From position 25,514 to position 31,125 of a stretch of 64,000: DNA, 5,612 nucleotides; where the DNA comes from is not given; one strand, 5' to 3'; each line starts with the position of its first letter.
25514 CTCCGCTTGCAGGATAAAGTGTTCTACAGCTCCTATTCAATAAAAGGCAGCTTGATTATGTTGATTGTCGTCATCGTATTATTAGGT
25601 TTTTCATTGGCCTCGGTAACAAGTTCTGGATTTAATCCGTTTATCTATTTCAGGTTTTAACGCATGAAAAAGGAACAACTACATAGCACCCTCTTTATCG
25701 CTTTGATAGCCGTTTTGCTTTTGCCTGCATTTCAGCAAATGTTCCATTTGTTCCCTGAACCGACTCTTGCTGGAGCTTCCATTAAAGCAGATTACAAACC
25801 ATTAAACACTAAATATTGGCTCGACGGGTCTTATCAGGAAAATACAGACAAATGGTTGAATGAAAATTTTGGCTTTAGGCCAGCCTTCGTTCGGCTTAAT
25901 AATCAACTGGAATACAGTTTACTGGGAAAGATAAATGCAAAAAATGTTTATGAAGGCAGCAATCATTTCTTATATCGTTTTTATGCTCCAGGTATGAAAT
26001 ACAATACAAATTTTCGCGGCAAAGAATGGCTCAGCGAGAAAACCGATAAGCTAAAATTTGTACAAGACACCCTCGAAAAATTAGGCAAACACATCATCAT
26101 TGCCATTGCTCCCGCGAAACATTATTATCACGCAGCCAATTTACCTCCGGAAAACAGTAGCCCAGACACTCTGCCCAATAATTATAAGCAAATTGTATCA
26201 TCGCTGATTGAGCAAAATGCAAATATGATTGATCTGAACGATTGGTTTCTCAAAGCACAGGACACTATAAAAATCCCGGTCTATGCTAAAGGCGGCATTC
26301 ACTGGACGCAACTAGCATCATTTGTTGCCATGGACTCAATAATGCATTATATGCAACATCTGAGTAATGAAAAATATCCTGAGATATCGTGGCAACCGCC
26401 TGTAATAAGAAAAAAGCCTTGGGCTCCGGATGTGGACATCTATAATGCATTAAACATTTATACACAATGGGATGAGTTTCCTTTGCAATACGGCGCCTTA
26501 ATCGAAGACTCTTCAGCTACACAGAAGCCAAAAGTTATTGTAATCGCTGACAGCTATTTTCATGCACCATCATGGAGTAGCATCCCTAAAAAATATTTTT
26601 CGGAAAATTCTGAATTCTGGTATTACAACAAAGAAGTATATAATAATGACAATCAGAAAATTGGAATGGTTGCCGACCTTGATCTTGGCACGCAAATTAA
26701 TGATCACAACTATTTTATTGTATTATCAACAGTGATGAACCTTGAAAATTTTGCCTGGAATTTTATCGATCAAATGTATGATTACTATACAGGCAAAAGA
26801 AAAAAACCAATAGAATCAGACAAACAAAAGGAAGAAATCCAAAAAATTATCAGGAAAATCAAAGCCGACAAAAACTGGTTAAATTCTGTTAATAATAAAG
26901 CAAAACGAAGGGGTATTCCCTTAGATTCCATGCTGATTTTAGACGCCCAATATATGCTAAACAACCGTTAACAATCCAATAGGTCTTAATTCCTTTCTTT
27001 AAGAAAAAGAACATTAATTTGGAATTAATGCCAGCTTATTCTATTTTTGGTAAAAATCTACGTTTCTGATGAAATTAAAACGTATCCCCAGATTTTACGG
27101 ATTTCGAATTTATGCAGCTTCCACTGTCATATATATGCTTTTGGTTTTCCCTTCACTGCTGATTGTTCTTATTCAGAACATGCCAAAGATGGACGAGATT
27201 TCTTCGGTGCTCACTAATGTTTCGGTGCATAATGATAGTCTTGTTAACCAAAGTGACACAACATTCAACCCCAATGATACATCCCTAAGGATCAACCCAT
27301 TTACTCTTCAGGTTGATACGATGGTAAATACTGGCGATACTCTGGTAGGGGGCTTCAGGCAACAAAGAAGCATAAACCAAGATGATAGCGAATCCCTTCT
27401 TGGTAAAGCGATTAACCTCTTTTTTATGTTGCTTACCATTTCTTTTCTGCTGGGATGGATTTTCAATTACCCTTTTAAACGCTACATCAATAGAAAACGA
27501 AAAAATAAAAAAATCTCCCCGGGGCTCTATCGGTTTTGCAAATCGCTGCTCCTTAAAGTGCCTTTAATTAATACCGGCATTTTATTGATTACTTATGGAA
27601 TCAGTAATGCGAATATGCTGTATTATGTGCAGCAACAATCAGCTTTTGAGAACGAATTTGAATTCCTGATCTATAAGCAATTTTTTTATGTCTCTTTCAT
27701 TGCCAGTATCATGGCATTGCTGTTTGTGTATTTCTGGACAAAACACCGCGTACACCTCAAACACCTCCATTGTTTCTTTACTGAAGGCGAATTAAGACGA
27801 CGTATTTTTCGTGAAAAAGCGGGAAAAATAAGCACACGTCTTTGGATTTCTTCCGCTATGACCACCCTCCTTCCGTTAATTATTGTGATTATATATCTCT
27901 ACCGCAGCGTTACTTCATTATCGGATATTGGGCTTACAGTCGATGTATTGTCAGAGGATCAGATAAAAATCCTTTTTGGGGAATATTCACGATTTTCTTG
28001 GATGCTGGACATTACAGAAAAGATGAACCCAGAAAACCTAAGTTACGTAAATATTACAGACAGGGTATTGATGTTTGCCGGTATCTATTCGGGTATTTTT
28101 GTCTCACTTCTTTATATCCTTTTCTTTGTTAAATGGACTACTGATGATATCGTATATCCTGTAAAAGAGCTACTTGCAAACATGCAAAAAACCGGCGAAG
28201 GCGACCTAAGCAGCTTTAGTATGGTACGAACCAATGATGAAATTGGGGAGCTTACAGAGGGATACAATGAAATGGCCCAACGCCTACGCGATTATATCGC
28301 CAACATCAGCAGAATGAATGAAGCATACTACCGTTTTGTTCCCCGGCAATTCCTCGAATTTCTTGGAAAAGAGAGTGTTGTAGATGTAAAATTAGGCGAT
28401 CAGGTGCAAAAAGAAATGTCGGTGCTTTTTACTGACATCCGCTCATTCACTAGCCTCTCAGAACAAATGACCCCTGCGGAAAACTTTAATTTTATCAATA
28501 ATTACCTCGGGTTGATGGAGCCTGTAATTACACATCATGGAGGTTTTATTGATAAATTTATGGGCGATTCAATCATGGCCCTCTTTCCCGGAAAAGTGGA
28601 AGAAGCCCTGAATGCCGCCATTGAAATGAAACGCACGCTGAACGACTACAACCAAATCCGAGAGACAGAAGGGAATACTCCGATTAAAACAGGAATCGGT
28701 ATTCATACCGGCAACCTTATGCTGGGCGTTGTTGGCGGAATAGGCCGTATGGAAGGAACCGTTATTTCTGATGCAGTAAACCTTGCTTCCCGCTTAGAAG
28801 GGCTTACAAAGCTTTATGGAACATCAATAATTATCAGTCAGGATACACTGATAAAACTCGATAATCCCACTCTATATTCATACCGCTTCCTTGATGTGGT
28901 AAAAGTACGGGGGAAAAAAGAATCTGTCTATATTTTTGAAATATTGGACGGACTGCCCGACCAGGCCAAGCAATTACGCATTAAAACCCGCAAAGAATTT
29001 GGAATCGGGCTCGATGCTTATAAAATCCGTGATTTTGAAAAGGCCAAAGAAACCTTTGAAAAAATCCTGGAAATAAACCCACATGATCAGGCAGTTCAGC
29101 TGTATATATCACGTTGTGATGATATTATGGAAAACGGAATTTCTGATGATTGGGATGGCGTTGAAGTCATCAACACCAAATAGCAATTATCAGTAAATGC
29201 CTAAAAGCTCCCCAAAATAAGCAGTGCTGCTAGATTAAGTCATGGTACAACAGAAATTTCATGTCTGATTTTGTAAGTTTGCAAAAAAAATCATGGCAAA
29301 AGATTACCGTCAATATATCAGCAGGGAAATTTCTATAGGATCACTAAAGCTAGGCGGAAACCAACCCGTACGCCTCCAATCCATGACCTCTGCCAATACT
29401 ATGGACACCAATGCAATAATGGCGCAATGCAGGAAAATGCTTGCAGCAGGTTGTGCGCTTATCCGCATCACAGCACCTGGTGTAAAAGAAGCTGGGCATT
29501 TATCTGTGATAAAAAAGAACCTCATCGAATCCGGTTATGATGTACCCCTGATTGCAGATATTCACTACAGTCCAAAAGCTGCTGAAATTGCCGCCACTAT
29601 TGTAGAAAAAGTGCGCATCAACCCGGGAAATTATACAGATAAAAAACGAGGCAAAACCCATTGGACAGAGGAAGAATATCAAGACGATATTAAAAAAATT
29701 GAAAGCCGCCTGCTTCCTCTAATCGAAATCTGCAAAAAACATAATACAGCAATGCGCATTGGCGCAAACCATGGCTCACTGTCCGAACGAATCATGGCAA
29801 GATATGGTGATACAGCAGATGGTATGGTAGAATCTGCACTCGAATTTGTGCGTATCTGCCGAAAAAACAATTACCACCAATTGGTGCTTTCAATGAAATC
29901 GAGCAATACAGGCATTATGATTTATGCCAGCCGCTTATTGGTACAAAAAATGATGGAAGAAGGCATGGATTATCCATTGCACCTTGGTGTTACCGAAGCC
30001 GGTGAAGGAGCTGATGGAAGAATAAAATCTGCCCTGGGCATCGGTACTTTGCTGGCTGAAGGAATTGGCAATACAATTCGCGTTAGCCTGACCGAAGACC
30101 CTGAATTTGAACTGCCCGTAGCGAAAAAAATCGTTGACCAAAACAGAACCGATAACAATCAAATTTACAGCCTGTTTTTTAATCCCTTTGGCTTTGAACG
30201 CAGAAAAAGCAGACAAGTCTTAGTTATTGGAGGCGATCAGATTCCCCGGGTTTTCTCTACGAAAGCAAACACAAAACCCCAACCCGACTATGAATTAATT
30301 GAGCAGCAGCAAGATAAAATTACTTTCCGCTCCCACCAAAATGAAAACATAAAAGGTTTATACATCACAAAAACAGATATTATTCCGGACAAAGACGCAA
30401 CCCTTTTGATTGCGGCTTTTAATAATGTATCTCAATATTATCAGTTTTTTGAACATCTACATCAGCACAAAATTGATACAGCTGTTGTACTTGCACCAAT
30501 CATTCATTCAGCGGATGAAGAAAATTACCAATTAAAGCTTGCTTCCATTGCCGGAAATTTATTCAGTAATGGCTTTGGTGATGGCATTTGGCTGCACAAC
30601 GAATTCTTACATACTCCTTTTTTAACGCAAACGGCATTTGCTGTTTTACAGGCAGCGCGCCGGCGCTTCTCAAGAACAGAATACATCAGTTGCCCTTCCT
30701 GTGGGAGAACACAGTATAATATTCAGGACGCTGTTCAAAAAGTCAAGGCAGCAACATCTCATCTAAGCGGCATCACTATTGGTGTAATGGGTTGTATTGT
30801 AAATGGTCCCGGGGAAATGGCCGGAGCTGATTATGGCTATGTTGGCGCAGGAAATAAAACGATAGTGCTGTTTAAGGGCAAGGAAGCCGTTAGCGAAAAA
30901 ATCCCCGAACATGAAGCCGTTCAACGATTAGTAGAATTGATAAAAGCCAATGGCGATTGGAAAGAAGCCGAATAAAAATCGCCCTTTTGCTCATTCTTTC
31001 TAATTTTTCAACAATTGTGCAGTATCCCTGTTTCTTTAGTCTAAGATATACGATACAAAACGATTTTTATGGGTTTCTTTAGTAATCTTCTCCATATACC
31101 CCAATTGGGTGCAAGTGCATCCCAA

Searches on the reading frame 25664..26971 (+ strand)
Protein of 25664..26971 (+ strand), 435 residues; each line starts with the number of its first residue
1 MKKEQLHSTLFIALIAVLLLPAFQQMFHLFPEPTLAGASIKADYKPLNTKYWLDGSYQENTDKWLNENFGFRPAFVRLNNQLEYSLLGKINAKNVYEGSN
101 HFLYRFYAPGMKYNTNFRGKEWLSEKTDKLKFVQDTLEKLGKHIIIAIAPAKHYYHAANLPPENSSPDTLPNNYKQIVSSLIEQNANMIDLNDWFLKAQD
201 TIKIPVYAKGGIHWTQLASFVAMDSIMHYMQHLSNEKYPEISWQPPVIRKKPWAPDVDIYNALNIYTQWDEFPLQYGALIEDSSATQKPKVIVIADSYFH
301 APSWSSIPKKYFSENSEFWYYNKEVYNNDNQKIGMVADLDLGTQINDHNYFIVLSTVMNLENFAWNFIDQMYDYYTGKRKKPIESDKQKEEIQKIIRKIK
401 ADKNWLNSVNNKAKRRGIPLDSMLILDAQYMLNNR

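Call 51: search_protein_families(library=pfam, proteins=[window:25664-26971:+], max_evalue=0.0001)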
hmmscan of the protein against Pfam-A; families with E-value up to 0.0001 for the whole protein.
window:25664-26971:+ (435 aa): 1 family
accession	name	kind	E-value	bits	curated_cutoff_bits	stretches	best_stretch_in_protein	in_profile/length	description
PF16822.11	ALGX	-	4.5e-12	46.6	26.5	1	118-243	20-141/268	SGNH hydrolase-like domain, acetyltransferase AlgX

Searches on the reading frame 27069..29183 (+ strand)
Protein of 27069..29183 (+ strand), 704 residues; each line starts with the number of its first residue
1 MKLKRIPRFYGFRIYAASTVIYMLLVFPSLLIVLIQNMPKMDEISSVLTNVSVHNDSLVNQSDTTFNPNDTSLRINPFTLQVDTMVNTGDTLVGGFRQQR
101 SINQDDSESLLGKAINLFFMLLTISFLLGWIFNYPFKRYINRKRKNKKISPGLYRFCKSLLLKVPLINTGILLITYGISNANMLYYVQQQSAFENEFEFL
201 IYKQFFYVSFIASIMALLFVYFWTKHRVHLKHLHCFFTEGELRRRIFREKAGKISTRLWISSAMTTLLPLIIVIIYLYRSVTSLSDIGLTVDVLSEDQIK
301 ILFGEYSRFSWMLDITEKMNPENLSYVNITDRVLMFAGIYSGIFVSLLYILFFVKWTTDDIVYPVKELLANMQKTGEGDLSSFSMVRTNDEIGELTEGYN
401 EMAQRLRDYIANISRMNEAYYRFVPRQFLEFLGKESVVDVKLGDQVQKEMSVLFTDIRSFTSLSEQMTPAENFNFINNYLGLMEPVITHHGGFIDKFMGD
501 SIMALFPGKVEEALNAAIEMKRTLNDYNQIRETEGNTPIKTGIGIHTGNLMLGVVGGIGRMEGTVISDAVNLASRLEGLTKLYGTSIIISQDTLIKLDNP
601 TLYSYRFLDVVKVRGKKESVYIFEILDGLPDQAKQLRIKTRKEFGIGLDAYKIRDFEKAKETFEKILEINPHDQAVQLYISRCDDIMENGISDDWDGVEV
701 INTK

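Call 51: search_protein_families(library=pfam, proteins=[window:27069-29183:+], max_evalue=0.0001)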
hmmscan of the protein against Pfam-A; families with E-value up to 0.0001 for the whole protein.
window:27069-29183:+ (704 aa): 2 families
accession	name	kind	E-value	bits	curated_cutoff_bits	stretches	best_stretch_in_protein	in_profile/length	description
PF00211.25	Guanylate_cyc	-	5.2e-18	65.7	21.9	1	447-622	6-180/183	Adenylate and Guanylate cyclase catalytic domain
PF00672.30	HAMP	-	1.2e-07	32.3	25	1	361-408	6-53/53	HAMP domain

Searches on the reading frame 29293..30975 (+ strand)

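Call 51: search_protein_families(library=pfam, proteins=[window:29293-30975:+], max_evalue=0.0001)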
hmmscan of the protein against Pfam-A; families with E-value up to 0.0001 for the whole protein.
window:29293-30975:+ (560 aa): 1 family
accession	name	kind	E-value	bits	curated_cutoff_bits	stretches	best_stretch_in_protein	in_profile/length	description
PF04551.19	GcpE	-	2.1e-117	392.4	32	1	11-551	2-342/343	GcpE protein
